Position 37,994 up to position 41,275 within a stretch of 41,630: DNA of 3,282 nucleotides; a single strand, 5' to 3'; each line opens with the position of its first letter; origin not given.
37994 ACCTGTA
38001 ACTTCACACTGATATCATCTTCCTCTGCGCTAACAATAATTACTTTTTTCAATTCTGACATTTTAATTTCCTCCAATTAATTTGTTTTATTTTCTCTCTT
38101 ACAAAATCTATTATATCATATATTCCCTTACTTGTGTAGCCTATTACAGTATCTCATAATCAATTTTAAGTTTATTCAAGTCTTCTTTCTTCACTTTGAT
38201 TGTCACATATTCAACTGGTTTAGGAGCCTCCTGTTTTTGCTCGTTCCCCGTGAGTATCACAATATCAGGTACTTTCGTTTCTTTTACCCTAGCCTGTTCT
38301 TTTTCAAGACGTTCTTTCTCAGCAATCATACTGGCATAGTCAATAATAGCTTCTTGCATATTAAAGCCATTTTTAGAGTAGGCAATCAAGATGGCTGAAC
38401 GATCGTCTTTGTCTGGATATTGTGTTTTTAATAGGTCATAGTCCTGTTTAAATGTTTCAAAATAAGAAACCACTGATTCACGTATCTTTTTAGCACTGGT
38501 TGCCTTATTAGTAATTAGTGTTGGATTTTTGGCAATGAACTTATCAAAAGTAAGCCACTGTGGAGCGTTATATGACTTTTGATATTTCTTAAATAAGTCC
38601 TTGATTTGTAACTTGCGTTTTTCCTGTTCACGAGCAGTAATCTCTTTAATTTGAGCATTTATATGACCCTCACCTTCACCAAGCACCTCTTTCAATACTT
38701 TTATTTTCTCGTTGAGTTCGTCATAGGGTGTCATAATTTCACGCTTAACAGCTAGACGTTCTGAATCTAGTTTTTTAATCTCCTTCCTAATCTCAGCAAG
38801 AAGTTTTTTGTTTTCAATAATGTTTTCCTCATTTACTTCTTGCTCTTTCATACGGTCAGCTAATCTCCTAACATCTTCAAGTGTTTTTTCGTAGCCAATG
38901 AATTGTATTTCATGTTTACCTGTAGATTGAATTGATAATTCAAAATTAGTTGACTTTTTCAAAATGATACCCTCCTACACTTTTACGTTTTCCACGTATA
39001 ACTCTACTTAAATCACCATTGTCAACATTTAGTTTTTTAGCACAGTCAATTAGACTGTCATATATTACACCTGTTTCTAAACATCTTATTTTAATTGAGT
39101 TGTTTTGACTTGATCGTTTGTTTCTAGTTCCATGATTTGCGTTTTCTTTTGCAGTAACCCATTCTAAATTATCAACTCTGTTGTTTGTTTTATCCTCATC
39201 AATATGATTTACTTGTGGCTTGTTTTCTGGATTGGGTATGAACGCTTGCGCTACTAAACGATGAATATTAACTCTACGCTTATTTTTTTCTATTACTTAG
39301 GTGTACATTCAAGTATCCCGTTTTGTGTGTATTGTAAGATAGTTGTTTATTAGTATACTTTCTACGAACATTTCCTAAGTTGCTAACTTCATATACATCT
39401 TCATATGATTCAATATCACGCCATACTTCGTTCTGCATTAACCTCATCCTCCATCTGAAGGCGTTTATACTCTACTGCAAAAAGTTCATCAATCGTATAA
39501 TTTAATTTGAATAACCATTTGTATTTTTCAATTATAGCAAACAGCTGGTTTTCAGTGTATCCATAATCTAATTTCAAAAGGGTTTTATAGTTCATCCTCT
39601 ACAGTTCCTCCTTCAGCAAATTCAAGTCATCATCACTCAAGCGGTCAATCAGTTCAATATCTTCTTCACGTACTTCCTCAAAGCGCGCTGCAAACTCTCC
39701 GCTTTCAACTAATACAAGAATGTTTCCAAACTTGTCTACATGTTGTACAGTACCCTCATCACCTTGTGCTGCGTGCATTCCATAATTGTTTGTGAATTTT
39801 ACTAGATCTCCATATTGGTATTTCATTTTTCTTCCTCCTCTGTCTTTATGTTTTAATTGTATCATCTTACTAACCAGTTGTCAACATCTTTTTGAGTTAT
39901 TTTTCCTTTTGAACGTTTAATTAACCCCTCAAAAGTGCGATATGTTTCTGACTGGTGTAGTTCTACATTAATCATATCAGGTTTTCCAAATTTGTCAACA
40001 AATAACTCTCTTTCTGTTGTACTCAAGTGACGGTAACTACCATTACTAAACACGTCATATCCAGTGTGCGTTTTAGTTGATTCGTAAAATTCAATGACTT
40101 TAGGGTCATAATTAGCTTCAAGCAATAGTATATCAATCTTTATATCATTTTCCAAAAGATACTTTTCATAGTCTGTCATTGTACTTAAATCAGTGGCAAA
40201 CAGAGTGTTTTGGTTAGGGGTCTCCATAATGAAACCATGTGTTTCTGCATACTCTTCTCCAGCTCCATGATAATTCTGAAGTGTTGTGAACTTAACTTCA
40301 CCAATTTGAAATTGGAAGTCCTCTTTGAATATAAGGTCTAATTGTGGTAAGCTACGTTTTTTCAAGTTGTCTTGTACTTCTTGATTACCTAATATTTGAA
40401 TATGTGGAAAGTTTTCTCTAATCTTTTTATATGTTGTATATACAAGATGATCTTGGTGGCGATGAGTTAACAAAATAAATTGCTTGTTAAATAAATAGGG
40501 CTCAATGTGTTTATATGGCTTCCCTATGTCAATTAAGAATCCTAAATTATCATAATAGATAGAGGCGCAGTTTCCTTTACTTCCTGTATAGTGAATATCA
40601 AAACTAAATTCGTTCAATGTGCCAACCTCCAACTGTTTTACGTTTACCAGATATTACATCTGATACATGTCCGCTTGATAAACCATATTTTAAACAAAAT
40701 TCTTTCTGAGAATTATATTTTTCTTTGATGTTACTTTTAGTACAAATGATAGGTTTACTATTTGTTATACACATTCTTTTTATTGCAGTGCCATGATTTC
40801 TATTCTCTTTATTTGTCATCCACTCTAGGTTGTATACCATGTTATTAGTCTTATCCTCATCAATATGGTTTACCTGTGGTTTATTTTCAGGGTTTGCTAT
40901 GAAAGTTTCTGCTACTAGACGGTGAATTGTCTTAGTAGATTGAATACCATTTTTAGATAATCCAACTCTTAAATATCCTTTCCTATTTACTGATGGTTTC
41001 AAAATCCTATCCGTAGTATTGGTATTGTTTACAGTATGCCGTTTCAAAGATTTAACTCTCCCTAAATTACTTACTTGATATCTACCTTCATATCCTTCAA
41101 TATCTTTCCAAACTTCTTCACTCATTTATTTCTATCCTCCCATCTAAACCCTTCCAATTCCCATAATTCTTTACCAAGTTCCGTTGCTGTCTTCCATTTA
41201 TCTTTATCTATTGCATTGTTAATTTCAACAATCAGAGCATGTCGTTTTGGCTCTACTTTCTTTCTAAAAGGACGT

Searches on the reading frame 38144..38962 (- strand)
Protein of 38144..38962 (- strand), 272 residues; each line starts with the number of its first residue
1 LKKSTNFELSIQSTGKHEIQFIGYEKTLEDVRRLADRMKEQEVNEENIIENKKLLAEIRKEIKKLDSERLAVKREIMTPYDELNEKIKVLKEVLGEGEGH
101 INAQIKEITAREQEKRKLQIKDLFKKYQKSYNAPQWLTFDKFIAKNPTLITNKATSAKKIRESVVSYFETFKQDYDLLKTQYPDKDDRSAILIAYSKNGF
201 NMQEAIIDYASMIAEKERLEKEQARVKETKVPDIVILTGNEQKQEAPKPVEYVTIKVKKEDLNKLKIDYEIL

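Call 5: search_protein_families(library=pfam, proteins=[window:38144-38962:-], max_evalue=0.1)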
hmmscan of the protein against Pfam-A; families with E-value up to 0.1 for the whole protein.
window:38144-38962:- (272 aa): 2 families
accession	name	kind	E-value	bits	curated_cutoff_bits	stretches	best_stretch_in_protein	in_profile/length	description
PF07083.16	DUF1351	-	3.4e-18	66.6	27.8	1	8-183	1-169/210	Protein of unknown function (DUF1351)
PF25034.1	Spectrin_SYNE1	-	0.07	13.2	35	0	23-103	41-124/188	Nesprin-1, spectrin repeats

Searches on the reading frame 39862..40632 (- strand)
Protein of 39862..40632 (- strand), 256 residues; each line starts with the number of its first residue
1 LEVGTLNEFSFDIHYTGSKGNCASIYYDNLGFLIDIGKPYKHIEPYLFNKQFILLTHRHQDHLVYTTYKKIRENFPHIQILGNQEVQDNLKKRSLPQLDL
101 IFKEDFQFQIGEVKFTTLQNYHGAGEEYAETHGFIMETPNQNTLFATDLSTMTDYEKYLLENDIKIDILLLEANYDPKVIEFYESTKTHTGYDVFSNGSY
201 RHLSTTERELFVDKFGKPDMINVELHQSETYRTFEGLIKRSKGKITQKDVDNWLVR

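Call 65: search_protein_families(library=pfam, proteins=[window:39862-40632:-], max_evalue=0.01)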
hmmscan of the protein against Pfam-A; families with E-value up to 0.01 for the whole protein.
window:39862-40632:- (256 aa): 2 families
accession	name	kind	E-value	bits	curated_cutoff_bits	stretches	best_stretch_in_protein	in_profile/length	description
PF12706.13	Lactamase_B_2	-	1.2e-11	45.1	27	1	51-178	32-170/200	Beta-lactamase superfamily domain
PF13483.12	Lactamase_B_3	-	0.00078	19.9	24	1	21-171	8-131/160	Beta-lactamase superfamily domain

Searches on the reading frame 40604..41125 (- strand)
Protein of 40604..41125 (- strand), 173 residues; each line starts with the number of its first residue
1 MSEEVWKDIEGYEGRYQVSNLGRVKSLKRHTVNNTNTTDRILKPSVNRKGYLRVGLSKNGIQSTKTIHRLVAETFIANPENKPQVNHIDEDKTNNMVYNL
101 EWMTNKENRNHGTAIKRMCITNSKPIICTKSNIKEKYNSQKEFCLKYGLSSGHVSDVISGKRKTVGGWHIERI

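Call 5: search_protein_families(library=pfam, proteins=[window:40604-41125:-], max_evalue=0.1)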
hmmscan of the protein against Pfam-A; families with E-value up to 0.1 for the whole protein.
window:40604-41125:- (173 aa): 3 families
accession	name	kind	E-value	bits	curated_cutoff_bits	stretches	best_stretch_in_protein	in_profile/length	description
PF07463.16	NUMOD4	-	5.8e-19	68.5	23.4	1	4-57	1-49/49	NUMOD4 motif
PF13392.12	HNH_3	-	1.5e-07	31.3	24.8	1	67-109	3-45/46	HNH endonuclease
PF22083.2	I-HmuI_NUMOD-like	-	4.3e-06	26.7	27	1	133-168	8-43/46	DNA endonuclease I-HmuI-like, NUMOD-like domain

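Call 66: find_homologous_proteins(query=window:40604-41122:-, max_evalue=1e-40)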
Query window:40604-41122:- (172 aa): 226 proteins with E <= 1e-40 among 7228 candidates; the best 120 are listed.
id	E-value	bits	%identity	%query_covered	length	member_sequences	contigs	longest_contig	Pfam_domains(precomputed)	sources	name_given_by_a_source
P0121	1.8e-107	374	98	100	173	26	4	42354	PF07463.17,PF13392.13,PF22083.3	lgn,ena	-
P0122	2.6e-98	344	90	100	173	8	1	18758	PF07463.17,PF13392.13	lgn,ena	-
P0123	1.5e-97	342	90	100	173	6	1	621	PF07463.17,PF13392.13,PF22083.3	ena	-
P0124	3.5e-90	318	84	99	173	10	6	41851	PF07463.17,PF13392.13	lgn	-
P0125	4.1e-90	318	83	100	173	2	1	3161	PF07463.17,PF13392.13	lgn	-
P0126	4.0e-88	311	81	99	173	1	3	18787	PF07463.17,PF13392.13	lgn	-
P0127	1.5e-80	287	77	99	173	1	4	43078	PF07463.17,PF13392.13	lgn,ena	-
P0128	4.3e-68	246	69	99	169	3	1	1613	PF07463.17,PF13392.13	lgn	-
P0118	1.7e-67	244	67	99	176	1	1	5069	PF07463.17,PF13392.13,PF22083.3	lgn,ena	-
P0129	1.6e-64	235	64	99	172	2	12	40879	PF07463.17,PF13392.13,PF22083.3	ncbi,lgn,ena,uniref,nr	ncbi:NUMOD4 motif protein [Enterococcus phage vB_EfaS_AL2]|uniref:NUMOD4 motif protein n=1 Tax=Enter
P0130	2.0e-64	234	65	100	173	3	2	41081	PF07463.17,PF13392.13,PF22083.3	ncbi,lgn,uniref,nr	ncbi:NUMOD4 motif protein [Enterococcus phage phiSHEF4]|uniref:NUMOD4 motif protein n=2 Tax=Efquatro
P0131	8.0e-64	232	78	81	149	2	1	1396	PF07463.17,PF13392.13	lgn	-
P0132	2.3e-61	224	64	99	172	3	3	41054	PF07463.17,PF13392.13,PF22083.3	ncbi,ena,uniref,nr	ncbi:NUMOD4 motif protein [Enterococcus phage vB_EfaS_785CS]|uniref:NUMOD4 motif protein n=1 Tax=Ent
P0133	2.8e-61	224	61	99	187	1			PF07463.17,PF13392.13,PF22083.3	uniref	uniref:HNH homing endonuclease n=1 Tax=Enterococcus phage vB_EfaS_SZ1 TaxID=3161157 RepID=A0AAU8EK57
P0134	6.9e-59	216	65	99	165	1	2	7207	PF07463.17,PF13392.13,PF22083.3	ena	-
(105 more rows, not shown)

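Call 67: find_encoding_contigs(protein=P0121, flank=2500, max_places=3)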
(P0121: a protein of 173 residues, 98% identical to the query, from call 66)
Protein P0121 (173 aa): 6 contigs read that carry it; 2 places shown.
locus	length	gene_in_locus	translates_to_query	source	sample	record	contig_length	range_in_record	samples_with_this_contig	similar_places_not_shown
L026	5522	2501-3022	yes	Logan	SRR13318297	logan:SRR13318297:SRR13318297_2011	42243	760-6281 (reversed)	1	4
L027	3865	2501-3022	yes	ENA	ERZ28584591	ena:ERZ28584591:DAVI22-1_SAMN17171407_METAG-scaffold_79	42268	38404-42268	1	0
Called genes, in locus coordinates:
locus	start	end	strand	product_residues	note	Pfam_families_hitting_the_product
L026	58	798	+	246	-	PF09250:Prim-Pol, PF08708:PriCT_1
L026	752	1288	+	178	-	PF07463:NUMOD4, PF13392:HNH_3, PF22083:I-HmuI_NUMOD-like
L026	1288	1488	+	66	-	-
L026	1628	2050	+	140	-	PF11753:DUF3310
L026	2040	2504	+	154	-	-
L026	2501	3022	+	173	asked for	PF07463:NUMOD4, PF13392:HNH_3 (weak), PF22083:I-HmuI_NUMOD-like (weak)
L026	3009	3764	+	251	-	PF12706:Lactamase_B_2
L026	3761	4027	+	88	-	-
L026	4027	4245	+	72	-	-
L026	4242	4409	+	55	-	-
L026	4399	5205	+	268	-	PF07083:DUF1351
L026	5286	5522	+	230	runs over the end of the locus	-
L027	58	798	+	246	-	PF09250:Prim-Pol, PF08708:PriCT_1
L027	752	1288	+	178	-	PF07463:NUMOD4, PF13392:HNH_3, PF22083:I-HmuI_NUMOD-like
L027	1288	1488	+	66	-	-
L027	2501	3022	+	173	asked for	PF07463:NUMOD4, PF13392:HNH_3 (weak), PF22083:I-HmuI_NUMOD-like (weak)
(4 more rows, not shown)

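Call 68: find_encoding_contigs(protein=P0124, flank=2500, max_places=2)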
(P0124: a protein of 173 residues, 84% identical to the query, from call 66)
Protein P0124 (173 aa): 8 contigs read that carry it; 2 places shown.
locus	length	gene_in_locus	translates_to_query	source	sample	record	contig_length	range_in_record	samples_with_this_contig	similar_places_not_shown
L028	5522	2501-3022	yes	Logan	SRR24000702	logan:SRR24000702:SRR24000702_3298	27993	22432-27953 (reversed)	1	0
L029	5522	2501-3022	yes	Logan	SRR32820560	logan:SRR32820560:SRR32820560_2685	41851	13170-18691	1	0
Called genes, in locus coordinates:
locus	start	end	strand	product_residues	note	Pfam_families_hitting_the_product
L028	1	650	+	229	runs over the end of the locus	?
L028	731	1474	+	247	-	PF09250:Prim-Pol, PF08708:PriCT_1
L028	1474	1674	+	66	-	-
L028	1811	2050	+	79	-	PF11753:DUF3310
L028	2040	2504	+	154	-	-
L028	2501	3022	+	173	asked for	PF07463:NUMOD4, PF13392:HNH_3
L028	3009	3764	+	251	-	PF12706:Lactamase_B_2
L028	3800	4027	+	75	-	-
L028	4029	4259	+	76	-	-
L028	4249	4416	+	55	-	-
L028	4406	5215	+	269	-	PF07083:DUF1351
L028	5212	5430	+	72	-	-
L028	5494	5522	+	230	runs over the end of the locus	-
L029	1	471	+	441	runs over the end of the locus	PF00270:DEAD (faint), PF00176:SNF2-rel_dom (weak), PF00271:Helicase_C (weak)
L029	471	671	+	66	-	-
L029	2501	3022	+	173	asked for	PF07463:NUMOD4, PF13392:HNH_3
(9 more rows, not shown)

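Call 69: find_encoding_contigs(protein=P0127, flank=2500, max_places=2)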
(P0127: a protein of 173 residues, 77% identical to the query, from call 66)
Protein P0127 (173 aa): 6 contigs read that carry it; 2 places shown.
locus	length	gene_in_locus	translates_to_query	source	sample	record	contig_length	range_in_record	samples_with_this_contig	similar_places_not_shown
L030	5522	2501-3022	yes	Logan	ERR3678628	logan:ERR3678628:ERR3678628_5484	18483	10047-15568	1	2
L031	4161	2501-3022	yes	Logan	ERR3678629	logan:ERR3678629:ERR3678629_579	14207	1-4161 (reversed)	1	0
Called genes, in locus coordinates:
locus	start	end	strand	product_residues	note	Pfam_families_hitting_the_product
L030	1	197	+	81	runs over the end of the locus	-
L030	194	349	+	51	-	-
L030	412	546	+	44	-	PF07463:NUMOD4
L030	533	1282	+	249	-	PF09250:Prim-Pol, PF08708:PriCT_1 (weak)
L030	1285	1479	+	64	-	-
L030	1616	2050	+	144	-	PF11753:DUF3310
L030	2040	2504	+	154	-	-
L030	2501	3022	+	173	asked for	PF07463:NUMOD4, PF13392:HNH_3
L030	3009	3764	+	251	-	PF12706:Lactamase_B_2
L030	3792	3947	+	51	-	-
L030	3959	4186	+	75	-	-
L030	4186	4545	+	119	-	-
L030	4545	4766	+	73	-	-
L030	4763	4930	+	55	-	-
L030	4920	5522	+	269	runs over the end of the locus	PF07083:DUF1351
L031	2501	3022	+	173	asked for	PF07463:NUMOD4, PF13392:HNH_3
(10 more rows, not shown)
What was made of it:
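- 40604..41125 (-): Intact I-HmuI-like endonuclease gene (173 aa) between the 154-aa HNH-like core gene and the metallo-hydrolase gene. ATGA overlap upstream. Its GGAGGT codons (the GGW motif) serve as SD for a new TTG start of the hydrolase. Homologues at 98%, 84% and 77% identity lie at the same site (calls 66-69).
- Homologues of 40604 (98%, 84%, 77%) always lie between the 154-aa gene and the hydrolase (calls 66-69).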
